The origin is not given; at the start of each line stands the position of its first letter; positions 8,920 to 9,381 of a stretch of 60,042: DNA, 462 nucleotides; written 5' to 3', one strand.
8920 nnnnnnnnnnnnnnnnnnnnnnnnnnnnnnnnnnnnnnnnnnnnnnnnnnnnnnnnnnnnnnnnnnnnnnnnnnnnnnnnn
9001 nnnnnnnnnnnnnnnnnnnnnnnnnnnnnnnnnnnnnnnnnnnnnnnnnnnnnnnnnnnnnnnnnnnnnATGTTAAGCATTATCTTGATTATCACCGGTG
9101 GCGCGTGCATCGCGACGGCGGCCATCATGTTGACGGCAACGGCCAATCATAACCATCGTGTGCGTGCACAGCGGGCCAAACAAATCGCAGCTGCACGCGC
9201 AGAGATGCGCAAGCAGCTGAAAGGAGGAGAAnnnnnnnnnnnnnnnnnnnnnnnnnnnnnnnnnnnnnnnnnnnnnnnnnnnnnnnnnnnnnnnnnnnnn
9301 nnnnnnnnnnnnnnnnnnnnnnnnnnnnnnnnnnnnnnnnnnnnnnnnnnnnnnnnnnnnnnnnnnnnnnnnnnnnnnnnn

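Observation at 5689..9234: Three diverged tandem copies of a ribbon-helix-helix switch cassette (nine small RHH-like genes) in the early region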

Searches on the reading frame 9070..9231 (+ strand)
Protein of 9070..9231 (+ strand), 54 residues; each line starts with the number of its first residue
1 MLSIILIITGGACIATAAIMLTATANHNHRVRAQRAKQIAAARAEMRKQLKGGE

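Call 9: search_protein_families(library=phrogs, proteins=[window:9070-9231:+], max_evalue=0.1)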
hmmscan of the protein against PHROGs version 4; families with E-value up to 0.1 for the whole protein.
seq(54 aa): 1 family
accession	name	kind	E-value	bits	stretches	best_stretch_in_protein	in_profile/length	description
phrog_4428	-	unknown function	0.029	15.6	1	1-50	1-47/111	-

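Call 10: search_protein_families(library=pfam, proteins=[window:9070-9231:+], max_evalue=0.1)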
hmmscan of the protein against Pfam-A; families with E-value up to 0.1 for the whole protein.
seq(54 aa): 0 families

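Call 38: search_protein_families(library=padloc, proteins=[window:9070-9231:+], max_evalue=0.01)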
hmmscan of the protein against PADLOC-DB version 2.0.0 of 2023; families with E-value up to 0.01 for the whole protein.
seq(54 aa): 0 families
